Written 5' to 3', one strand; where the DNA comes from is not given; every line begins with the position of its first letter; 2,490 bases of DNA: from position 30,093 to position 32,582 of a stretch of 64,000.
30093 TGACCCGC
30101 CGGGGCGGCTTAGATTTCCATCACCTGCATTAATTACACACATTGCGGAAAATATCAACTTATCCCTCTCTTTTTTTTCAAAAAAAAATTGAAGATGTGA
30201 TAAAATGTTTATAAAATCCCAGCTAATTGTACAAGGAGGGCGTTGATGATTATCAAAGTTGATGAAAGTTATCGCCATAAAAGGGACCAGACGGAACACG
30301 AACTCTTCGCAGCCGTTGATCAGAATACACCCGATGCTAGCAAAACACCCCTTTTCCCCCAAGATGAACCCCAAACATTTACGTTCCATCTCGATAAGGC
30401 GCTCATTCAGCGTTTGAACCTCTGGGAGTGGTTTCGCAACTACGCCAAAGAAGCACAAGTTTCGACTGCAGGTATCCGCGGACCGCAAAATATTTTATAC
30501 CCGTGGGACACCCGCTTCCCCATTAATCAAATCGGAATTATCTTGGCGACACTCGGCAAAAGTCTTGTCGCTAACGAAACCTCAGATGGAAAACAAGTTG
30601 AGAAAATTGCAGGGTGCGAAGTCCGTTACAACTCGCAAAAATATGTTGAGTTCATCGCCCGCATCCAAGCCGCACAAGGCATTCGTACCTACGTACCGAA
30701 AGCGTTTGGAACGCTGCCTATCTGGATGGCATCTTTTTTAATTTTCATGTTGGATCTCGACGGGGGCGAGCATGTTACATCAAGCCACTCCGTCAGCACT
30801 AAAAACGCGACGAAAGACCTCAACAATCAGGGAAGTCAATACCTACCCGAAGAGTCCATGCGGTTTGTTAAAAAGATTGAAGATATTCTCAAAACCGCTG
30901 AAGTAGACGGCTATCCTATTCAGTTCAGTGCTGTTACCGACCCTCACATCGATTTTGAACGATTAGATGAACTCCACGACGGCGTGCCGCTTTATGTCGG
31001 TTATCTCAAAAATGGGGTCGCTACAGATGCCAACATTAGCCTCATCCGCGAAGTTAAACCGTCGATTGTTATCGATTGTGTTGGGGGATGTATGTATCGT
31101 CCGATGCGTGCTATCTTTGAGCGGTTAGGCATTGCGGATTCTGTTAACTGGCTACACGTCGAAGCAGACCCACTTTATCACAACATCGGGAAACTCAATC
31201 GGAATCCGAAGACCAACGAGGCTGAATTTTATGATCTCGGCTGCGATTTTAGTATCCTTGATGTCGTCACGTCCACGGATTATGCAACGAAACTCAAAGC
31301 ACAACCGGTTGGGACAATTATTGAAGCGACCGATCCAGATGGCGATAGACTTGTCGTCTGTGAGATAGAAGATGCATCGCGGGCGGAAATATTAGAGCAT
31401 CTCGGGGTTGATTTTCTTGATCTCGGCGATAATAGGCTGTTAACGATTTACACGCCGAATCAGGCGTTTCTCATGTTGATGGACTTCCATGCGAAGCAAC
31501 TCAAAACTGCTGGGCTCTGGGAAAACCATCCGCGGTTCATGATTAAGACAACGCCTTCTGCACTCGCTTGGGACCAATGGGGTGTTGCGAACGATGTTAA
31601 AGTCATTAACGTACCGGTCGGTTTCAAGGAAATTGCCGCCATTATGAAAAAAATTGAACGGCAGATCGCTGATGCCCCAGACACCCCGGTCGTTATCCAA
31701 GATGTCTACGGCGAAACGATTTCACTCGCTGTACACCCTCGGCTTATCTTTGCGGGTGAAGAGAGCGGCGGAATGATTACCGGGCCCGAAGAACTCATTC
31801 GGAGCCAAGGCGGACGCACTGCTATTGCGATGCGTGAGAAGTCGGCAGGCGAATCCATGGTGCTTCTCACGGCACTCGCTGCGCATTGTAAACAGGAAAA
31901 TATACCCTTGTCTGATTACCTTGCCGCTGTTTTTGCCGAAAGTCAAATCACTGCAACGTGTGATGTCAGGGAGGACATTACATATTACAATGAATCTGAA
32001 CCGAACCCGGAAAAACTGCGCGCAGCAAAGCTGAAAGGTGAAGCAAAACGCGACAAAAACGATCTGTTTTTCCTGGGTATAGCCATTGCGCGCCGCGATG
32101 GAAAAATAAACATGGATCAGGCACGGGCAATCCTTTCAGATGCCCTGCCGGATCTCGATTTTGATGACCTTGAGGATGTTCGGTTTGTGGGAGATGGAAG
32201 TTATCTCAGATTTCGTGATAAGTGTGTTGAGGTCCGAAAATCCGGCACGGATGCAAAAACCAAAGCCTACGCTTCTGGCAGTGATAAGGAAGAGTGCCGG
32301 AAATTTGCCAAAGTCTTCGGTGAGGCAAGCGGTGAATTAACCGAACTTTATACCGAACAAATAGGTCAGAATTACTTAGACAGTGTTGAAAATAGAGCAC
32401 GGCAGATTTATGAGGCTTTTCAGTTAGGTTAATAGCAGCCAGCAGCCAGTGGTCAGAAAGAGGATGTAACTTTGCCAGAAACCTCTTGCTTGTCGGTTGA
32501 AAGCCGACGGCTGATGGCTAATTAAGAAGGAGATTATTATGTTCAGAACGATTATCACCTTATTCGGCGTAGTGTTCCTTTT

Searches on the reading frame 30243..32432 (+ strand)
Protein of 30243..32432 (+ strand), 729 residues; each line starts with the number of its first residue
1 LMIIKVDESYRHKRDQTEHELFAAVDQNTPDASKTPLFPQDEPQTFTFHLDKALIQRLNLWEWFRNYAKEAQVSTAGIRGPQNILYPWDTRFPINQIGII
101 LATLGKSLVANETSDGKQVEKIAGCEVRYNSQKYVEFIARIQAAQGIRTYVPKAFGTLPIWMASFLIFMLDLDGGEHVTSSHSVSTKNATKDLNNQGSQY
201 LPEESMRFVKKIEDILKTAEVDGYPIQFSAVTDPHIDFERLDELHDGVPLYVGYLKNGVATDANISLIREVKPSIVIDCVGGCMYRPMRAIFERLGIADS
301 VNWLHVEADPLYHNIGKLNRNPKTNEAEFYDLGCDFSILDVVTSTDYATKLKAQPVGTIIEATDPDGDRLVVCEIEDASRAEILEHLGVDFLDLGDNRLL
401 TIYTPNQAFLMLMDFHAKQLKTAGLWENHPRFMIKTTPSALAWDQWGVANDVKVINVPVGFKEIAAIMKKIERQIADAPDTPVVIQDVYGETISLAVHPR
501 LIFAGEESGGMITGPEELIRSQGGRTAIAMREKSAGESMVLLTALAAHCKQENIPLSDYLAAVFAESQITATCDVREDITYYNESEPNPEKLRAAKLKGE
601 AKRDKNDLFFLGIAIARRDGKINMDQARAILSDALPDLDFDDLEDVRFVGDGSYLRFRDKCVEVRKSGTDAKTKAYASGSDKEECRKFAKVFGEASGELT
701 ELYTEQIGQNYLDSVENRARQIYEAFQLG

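Call 115: search_protein_families(library=pfam, max_evalue=0.00001, proteins=[window:30243-32432:+])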
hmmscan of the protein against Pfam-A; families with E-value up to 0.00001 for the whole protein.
window:30243-32432:+ (729 aa): 1 family
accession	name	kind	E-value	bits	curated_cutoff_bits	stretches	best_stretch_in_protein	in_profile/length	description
PF02878.22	PGM_PMM_I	-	3.1e-08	33.9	22.5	1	124-213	46-132/138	Phosphoglucomutase/phosphomannomutase, alpha/beta/alpha domain I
